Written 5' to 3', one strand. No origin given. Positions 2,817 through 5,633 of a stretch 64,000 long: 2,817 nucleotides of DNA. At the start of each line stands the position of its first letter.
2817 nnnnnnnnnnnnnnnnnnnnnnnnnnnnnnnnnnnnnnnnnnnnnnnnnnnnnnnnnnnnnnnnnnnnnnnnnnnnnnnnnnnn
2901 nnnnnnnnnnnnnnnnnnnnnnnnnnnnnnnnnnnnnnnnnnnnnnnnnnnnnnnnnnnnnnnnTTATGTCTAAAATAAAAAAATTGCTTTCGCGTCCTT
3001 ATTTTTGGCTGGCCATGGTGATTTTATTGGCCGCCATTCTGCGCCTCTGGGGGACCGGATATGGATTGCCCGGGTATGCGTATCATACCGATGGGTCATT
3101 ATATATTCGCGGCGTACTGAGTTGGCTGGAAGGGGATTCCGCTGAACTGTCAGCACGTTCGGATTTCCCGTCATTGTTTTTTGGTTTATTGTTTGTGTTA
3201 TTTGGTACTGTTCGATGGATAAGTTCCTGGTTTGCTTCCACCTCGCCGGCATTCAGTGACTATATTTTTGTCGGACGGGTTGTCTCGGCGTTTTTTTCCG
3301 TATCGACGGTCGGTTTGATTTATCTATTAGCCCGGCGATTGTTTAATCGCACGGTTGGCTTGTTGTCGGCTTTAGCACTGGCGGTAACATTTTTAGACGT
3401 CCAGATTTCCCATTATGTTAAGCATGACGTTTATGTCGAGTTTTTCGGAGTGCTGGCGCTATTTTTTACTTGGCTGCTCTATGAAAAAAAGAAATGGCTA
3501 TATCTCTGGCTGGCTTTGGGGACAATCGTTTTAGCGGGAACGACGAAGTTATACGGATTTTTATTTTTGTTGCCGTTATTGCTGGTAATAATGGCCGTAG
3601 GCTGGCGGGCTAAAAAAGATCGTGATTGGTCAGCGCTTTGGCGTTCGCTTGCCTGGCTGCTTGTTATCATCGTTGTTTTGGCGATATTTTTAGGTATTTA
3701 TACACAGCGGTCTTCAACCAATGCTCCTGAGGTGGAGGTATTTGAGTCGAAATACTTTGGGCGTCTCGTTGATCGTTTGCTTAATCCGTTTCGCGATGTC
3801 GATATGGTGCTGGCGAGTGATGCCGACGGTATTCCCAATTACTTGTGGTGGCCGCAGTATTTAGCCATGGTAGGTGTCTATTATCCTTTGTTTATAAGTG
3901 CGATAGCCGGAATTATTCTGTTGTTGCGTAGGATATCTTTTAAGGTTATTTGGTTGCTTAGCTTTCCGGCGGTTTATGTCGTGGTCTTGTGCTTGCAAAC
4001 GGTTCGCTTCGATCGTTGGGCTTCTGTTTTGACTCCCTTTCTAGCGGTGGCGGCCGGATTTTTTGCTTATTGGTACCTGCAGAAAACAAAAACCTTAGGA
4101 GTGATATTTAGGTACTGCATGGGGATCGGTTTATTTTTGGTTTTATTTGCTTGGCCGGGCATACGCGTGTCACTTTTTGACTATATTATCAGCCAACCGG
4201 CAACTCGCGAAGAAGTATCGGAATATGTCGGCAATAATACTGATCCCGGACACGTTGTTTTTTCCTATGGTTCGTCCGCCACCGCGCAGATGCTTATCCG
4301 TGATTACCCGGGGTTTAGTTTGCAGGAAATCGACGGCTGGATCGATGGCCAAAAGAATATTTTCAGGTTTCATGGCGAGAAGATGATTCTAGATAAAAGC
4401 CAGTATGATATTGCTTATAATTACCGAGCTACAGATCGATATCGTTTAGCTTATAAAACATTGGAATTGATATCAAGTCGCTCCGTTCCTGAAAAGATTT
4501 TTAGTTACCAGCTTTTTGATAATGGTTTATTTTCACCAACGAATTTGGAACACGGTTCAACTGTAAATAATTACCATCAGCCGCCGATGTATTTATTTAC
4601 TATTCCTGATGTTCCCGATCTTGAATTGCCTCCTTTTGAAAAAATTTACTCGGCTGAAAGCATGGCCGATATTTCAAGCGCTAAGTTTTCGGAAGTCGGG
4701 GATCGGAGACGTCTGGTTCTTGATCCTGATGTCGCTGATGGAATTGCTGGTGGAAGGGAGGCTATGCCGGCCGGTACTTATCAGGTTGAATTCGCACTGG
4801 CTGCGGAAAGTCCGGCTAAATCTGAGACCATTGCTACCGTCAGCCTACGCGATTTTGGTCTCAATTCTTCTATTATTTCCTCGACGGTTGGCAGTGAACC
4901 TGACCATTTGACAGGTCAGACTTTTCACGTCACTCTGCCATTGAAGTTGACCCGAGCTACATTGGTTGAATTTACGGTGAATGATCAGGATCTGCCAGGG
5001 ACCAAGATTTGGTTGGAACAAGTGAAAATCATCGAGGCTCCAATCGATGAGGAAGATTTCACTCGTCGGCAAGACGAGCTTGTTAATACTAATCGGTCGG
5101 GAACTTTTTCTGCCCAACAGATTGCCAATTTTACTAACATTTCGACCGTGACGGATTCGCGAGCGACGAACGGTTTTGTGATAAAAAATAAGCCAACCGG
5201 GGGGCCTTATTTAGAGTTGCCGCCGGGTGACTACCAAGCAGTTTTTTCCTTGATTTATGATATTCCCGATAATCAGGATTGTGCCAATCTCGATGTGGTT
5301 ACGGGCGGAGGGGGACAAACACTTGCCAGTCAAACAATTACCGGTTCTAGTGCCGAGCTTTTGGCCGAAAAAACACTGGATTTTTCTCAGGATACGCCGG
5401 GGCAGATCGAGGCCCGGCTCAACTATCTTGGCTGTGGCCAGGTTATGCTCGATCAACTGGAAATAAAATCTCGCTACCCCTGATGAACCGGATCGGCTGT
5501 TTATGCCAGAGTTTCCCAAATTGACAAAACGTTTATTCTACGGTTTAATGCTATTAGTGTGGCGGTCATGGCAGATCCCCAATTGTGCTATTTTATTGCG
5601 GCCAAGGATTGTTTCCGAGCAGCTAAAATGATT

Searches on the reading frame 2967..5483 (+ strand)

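Call 44: search_protein_families(library=pfam, proteins=[window:2967-5483:+], max_evalue=0.00001)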
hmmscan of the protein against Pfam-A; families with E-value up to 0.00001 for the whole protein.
window:2967-5483:+ (838 aa): 2 families
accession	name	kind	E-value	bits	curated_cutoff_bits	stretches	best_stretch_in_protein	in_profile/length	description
PF13231.12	PMT_2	-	4.4e-11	43.7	26.1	1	88-240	8-153/160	Dolichyl-phosphate-mannose-protein mannosyltransferase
PF02366.24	PMT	-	3e-09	37.2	22.7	1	99-240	81-227/245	Dolichyl-phosphate-mannose-protein mannosyltransferase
